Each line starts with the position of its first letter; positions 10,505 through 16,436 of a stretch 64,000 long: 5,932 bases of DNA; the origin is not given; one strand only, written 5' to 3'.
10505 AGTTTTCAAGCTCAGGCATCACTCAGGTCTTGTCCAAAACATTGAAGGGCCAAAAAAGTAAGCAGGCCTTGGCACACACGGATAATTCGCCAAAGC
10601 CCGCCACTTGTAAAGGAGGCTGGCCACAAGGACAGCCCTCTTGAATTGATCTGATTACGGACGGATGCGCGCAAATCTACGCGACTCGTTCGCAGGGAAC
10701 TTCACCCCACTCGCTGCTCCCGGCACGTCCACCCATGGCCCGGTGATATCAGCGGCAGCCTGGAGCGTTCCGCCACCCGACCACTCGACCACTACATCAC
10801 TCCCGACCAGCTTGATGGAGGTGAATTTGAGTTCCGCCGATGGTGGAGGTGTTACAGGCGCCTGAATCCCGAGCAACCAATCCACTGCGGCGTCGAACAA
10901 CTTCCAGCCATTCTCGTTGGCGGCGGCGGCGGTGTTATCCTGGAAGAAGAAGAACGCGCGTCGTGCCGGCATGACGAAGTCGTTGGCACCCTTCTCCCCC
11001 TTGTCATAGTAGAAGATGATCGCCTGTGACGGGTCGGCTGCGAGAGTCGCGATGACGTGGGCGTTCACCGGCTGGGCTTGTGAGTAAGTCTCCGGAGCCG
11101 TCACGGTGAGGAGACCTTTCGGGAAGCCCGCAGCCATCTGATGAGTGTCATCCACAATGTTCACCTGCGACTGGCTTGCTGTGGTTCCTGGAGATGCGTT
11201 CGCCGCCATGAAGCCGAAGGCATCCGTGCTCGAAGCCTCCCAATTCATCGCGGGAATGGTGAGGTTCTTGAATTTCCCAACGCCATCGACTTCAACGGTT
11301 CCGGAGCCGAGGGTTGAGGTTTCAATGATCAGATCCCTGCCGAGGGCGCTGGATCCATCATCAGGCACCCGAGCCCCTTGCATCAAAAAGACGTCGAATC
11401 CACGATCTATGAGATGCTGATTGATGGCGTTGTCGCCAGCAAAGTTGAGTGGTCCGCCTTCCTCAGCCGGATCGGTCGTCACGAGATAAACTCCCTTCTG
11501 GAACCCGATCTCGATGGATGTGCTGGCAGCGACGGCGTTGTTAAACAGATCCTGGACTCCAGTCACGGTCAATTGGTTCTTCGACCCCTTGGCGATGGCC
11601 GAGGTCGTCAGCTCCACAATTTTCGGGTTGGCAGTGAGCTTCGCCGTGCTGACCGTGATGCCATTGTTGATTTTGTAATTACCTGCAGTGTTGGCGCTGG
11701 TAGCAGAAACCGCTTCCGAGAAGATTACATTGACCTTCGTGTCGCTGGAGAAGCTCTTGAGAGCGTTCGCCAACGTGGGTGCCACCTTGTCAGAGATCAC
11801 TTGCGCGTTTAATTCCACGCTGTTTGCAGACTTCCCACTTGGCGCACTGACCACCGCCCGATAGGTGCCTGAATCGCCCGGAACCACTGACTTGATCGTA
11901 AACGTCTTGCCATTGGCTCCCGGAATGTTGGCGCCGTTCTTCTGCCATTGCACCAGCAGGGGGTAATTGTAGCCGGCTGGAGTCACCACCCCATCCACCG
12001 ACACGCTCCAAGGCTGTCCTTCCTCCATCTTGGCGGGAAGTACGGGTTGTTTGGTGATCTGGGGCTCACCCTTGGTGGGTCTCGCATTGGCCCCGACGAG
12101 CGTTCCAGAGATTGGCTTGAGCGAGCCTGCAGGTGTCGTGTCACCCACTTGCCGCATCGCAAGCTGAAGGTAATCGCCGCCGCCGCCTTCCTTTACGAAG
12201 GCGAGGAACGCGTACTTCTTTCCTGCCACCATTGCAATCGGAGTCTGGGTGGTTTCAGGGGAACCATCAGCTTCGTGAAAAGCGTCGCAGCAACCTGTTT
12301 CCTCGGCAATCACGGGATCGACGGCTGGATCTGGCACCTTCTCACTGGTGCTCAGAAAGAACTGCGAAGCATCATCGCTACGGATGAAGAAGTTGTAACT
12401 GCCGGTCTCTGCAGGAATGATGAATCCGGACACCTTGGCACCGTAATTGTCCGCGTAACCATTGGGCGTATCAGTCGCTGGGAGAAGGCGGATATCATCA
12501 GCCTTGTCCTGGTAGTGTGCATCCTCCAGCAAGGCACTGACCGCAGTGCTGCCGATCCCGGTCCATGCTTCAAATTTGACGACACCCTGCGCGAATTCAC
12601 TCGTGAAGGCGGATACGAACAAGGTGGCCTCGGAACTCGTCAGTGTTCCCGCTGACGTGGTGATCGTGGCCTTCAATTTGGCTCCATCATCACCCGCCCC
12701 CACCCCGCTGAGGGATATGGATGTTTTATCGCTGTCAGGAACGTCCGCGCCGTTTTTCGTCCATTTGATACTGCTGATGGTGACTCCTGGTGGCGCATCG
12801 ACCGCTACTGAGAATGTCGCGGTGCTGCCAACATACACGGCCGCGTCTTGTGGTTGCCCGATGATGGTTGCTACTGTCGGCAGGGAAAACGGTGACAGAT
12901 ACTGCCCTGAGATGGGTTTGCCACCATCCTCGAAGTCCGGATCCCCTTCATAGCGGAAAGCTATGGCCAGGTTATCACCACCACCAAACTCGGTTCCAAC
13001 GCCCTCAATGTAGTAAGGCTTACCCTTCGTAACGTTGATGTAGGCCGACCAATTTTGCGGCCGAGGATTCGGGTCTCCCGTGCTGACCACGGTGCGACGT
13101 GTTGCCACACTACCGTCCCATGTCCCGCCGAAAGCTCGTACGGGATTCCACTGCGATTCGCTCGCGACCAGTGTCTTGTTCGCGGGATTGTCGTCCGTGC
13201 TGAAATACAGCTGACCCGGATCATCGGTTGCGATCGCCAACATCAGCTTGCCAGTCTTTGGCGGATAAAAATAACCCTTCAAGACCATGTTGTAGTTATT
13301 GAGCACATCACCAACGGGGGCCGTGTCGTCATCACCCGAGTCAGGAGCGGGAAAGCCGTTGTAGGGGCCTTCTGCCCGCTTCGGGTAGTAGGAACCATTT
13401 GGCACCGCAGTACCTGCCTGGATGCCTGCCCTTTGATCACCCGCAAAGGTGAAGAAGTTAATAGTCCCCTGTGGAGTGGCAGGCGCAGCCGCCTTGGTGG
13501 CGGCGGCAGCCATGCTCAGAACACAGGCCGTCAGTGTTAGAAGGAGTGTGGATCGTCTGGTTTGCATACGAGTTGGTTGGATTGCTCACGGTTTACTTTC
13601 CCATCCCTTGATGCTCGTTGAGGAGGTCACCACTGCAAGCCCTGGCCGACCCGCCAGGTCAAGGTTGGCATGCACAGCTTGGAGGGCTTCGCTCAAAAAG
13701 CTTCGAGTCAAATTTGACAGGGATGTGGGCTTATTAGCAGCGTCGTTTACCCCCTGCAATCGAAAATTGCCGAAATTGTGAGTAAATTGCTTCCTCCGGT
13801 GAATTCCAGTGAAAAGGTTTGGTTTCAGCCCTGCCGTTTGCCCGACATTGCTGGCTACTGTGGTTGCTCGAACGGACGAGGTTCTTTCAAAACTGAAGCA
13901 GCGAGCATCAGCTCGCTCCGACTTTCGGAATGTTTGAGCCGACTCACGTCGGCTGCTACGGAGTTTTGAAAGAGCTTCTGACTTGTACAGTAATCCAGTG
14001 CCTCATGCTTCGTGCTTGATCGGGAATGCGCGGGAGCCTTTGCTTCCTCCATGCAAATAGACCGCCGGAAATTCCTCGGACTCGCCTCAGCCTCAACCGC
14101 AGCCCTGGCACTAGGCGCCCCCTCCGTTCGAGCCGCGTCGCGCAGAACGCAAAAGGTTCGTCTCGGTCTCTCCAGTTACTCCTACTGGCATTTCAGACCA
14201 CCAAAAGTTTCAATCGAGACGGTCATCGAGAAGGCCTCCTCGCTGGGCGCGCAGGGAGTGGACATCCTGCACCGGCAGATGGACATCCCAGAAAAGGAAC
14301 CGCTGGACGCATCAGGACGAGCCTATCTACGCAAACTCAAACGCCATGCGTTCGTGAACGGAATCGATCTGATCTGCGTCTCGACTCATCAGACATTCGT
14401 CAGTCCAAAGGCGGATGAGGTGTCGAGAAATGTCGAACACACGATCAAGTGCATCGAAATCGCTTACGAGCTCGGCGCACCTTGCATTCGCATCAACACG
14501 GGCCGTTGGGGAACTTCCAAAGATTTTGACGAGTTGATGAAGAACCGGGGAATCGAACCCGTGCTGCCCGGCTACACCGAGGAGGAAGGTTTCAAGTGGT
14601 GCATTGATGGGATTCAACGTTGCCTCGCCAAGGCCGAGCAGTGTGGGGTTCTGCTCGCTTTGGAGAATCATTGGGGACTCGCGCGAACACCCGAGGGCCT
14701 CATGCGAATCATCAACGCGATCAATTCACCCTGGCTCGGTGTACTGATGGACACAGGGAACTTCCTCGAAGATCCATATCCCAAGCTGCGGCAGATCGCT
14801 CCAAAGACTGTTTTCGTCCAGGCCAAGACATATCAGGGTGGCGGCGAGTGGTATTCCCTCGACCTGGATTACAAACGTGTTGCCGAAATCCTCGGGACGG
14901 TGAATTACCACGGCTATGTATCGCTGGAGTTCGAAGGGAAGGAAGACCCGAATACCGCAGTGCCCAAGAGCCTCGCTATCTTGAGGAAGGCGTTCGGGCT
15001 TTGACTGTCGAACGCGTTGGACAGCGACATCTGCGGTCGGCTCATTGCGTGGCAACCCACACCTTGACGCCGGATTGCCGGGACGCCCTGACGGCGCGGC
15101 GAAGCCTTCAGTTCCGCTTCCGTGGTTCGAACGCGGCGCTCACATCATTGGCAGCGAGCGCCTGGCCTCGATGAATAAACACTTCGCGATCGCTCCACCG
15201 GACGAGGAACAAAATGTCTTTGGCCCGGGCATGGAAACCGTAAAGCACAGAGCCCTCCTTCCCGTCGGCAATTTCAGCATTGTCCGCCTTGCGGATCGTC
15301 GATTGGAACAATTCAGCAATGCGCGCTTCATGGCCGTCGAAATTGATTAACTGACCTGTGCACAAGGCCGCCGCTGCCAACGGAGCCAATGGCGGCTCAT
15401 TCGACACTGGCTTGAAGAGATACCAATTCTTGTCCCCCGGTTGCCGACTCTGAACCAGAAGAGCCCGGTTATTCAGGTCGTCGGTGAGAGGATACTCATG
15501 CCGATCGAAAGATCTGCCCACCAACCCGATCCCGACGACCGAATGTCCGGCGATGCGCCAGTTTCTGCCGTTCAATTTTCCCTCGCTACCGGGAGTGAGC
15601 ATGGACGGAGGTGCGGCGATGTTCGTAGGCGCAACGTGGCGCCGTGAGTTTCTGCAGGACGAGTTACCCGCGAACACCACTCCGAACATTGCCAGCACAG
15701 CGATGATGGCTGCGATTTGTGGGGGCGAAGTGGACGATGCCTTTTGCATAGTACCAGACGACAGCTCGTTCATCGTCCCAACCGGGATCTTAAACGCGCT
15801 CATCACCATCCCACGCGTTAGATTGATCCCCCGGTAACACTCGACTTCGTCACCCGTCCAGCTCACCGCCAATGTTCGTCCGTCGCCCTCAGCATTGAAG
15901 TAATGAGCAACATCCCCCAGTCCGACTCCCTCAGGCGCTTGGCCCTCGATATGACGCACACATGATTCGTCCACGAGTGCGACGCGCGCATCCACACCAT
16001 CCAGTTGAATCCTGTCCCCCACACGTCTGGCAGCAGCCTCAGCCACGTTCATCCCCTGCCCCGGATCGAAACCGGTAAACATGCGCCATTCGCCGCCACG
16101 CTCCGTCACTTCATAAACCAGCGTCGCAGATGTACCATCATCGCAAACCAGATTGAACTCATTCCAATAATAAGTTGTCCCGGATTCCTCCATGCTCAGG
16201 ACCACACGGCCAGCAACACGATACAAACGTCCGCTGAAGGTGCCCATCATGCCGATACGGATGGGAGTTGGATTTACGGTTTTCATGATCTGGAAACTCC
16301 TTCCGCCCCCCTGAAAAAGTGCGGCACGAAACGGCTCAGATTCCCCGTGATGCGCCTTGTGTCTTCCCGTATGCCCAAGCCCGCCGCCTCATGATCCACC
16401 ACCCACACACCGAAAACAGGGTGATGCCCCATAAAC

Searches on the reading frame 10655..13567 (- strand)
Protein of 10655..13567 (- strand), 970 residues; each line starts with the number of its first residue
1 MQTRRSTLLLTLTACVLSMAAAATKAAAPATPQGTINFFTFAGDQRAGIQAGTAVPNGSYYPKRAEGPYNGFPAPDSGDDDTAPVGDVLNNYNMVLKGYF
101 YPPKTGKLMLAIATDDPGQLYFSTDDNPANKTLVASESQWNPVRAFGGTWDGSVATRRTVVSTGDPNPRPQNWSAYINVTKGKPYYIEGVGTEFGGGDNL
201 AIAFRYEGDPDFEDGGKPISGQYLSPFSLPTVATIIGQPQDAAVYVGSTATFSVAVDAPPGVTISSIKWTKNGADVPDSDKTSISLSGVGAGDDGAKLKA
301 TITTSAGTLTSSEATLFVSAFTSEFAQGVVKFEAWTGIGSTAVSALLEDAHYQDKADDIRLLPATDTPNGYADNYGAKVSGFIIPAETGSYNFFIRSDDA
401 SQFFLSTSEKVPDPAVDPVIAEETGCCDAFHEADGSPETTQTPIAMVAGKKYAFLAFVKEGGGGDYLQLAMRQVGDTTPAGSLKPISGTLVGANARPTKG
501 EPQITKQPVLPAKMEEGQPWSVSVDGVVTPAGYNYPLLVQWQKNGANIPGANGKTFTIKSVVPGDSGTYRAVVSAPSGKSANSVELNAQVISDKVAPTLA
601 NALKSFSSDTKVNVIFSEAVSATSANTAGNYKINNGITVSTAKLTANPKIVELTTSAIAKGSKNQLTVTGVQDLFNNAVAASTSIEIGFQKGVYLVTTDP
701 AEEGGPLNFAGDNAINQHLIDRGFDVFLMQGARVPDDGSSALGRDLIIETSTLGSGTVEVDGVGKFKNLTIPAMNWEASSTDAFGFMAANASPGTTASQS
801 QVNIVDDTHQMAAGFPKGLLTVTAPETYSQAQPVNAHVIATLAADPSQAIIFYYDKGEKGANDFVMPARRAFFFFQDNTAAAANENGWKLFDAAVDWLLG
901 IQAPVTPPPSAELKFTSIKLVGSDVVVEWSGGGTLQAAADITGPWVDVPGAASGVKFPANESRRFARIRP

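Call 30: find_encoding_contigs(protein=window:10655-13567:-, flank=10000, max_places=10)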
Protein window:10655-13567:- (970 aa): 1 contig read that carries it; 1 place shown.
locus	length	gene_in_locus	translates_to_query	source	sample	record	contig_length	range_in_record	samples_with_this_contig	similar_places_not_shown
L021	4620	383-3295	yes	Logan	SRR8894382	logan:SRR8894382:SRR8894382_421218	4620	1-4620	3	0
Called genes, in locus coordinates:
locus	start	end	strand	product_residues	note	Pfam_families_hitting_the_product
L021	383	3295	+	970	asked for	PF10528:GLEYA (faint), PF07679:I-set (faint), PF13895:Ig_2 (faint), PF13927:Ig_3 (faint), PF07691:PA14 (weak)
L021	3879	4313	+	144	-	PF08818:DUF1801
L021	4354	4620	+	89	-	?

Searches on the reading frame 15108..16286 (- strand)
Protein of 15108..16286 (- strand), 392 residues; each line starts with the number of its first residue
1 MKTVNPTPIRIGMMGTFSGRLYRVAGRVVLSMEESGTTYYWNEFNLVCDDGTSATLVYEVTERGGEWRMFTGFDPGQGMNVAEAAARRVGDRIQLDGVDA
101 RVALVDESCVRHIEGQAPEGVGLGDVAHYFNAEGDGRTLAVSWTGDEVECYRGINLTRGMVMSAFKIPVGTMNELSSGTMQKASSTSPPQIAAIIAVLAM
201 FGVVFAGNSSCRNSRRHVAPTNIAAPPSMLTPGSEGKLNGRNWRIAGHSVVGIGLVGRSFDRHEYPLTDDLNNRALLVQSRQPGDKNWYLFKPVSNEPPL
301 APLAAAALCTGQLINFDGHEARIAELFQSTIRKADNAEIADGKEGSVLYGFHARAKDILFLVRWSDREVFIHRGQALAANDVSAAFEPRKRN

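Call 50: find_encoding_contigs(protein=window:15108-16286:-, flank=10000, max_places=10)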
Protein window:15108-16286:- (392 aa): 10 contigs read that carry it; 2 places shown.
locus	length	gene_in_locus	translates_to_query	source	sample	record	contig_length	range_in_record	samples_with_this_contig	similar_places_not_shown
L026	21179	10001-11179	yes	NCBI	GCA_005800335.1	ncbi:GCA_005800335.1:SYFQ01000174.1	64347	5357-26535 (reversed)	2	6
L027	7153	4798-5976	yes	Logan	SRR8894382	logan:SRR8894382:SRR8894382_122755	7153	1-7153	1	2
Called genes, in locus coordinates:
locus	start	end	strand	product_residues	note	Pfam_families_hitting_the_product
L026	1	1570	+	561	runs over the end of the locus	PF08757:CotH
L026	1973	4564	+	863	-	-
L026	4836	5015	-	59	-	-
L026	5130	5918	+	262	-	PF07963:N_methyl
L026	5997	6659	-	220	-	PF00730:HhH-GPD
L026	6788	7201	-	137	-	PF07635:PSCyt1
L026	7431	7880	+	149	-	PF00571:CBS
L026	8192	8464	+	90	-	PF03994:DUF350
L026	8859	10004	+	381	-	PF03738:GSP_synth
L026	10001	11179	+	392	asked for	PF13785:DUF4178 (weak)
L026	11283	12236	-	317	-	PF01261:AP_endonuc_2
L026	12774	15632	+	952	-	PF10528:GLEYA (faint), PF07679:I-set (faint), PF13895:Ig_2 (faint), PF13927:Ig_3 (faint), PF07691:PA14 (weak)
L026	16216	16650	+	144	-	PF08818:DUF1801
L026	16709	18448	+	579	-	PF13414:TPR_11 (faint), PF13431:TPR_17 (faint), PF00515:TPR_1 (faint), PF07719:TPR_2 (faint), PF13181:TPR_8 (faint), PF13371:TPR_9 (weak), PF13432:TPR_16 (weak), PF14559:TPR_19 (weak), +1 more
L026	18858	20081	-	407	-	PF03825:Nuc_H_symport, PF07690:MFS_1, PF12832:MFS_1_like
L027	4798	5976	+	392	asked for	PF13785:DUF4178 (weak)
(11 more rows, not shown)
